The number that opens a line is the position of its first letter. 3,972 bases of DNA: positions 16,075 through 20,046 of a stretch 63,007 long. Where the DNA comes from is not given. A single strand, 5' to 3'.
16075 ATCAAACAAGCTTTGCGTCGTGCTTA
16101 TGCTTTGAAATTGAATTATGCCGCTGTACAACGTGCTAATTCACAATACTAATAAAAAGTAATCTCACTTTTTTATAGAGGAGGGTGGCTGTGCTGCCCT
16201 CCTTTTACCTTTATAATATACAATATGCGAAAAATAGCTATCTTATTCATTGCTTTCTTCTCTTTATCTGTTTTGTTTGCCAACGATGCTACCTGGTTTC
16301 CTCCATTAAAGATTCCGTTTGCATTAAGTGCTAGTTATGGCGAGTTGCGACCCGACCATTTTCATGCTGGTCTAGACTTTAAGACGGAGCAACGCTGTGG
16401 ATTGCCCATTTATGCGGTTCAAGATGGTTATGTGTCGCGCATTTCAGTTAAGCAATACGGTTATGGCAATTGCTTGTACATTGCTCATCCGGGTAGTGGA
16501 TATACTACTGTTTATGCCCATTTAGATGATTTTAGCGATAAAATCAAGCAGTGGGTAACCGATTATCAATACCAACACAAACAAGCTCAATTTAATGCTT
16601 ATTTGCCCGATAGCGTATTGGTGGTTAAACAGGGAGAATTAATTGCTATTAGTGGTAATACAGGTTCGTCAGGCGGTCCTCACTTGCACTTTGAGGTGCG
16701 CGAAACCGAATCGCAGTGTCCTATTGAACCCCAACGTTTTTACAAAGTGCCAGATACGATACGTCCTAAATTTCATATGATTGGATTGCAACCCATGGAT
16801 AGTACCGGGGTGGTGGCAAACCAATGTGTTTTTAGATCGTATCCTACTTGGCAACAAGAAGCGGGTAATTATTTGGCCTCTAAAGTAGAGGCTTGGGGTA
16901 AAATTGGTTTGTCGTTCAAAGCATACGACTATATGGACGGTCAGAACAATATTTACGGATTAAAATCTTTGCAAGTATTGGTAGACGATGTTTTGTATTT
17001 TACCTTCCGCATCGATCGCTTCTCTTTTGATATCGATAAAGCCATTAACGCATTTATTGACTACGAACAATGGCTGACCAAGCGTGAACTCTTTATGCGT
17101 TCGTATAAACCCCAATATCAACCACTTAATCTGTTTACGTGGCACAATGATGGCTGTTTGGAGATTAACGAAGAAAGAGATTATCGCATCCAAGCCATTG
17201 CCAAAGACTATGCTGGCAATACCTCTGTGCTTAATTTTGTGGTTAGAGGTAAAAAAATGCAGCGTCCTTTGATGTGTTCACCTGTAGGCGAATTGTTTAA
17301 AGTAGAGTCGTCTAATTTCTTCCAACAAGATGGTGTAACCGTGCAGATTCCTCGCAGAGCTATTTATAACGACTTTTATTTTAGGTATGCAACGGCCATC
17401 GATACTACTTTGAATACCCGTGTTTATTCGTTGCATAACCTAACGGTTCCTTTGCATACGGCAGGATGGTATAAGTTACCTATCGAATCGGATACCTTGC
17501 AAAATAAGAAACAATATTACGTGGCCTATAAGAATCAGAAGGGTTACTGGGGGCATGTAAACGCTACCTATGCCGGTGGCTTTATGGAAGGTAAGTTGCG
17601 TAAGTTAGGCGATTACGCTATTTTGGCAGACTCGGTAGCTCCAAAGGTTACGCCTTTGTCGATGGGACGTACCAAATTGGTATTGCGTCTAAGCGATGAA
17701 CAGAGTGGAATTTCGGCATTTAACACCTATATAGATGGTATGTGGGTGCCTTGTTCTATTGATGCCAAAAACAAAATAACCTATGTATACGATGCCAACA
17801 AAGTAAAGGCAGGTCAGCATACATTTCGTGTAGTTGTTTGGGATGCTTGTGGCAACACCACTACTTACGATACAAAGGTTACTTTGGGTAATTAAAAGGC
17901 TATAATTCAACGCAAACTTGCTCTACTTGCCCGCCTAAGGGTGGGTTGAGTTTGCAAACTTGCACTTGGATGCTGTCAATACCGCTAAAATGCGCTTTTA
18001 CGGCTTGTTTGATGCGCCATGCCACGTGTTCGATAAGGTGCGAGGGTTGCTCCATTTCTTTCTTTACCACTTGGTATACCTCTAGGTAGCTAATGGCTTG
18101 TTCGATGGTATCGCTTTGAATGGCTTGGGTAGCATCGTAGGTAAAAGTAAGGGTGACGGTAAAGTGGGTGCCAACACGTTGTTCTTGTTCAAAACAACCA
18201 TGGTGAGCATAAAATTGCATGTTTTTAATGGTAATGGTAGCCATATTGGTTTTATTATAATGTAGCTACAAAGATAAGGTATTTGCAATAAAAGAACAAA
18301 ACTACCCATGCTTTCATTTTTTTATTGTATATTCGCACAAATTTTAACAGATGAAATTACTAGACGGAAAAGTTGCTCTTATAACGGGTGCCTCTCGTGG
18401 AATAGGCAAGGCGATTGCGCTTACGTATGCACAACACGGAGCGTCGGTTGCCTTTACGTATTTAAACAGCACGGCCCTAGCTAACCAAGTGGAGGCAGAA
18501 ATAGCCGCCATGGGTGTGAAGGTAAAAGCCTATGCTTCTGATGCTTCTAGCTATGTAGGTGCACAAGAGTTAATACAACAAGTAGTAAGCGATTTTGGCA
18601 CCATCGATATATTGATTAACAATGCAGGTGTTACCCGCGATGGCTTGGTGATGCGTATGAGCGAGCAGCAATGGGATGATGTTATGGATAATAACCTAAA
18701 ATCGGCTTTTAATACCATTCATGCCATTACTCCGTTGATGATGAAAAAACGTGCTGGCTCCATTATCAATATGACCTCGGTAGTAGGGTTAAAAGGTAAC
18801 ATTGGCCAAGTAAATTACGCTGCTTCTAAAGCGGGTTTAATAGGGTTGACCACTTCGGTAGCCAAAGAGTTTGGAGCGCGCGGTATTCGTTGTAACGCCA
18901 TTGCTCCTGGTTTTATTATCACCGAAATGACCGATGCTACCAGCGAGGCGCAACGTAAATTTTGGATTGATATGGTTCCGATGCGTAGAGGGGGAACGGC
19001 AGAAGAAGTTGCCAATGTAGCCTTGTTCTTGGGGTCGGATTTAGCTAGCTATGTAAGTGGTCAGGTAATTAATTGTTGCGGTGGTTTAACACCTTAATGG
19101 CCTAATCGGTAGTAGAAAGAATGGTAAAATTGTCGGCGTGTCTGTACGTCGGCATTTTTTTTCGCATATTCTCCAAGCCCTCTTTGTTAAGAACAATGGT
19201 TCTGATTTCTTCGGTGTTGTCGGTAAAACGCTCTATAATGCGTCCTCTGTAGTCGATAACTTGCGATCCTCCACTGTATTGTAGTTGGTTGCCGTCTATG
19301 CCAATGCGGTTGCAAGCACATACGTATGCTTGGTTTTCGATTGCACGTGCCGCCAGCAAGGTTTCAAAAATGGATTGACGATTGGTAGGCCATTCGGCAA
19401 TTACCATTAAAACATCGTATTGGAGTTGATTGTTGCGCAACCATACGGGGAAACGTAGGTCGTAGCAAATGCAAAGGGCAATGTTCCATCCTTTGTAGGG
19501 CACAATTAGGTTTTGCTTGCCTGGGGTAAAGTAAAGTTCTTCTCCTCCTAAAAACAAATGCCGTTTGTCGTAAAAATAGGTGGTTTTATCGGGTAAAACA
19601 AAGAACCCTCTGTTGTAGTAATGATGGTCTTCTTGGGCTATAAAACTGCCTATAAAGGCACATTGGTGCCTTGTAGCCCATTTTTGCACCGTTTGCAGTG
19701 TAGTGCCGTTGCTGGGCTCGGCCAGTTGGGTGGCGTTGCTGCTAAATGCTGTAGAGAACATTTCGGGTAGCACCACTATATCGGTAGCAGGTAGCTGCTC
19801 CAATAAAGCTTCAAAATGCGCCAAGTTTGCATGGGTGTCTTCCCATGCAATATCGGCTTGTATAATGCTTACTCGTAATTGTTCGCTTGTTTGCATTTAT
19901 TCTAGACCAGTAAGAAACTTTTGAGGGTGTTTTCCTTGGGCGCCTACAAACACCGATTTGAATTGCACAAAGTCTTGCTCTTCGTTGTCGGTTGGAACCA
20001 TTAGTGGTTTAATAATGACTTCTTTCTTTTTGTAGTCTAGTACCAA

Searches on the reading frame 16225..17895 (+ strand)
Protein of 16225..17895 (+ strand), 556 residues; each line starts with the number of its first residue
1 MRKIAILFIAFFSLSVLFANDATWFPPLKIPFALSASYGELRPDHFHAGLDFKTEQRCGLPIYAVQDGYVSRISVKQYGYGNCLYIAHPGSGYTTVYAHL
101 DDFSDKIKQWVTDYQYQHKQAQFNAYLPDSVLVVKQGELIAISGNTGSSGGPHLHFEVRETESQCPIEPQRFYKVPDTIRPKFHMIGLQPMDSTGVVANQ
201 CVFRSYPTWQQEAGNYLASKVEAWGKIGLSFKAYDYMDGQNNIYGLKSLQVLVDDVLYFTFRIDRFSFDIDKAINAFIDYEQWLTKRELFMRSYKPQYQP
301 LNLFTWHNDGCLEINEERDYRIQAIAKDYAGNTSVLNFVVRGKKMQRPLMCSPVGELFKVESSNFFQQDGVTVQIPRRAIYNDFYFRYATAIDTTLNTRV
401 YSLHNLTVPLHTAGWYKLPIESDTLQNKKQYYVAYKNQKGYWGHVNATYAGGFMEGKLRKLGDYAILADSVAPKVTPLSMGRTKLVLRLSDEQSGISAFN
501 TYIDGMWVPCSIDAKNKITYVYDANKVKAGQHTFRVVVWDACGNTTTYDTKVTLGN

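Call 31: search_protein_families(library=pfam, proteins=[window:16225-17895:+], max_evalue=0.00001)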
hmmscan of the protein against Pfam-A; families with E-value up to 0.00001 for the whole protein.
window:16225-17895:+ (556 aa): 1 family
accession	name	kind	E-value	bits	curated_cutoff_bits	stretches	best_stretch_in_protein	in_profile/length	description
PF01551.29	Peptidase_M23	-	1.5e-20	73.6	28.7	2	46-112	2-64/96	Peptidase family M23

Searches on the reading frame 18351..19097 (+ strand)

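Call 31: search_protein_families(library=pfam, proteins=[window:18351-19097:+], max_evalue=0.00001)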
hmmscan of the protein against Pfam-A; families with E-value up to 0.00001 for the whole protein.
window:18351-19097:+ (248 aa): 3 families
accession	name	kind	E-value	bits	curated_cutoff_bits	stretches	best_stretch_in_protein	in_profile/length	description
PF13561.12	adh_short_C2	-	1.3e-65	221.7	27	1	13-247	1-236/236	Enoyl-(Acyl carrier protein) reductase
PF00106.31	adh_short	-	2.4e-57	194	26.6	1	7-200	1-193/195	short chain dehydrogenase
PF08659.16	KR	-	3.1e-18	66.8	22.6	1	9-163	3-156/180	KR domain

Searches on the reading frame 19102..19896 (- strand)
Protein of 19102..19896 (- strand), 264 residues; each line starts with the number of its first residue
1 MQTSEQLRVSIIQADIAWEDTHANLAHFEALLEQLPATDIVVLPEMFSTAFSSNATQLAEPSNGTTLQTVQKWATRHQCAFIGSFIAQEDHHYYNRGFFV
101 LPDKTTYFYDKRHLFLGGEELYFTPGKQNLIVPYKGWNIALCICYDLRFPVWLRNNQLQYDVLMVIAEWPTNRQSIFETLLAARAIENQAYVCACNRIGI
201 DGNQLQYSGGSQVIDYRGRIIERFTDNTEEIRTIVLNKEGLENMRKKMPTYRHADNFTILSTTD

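Call 31: search_protein_families(library=pfam, proteins=[window:19102-19896:-], max_evalue=0.00001)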
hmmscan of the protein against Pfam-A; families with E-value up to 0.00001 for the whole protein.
window:19102-19896:- (264 aa): 1 family
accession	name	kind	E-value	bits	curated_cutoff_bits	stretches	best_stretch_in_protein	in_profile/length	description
PF00795.27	CN_hydrolase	-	5.7e-34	118.1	23.2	1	8-244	1-254/256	Carbon-nitrogen hydrolase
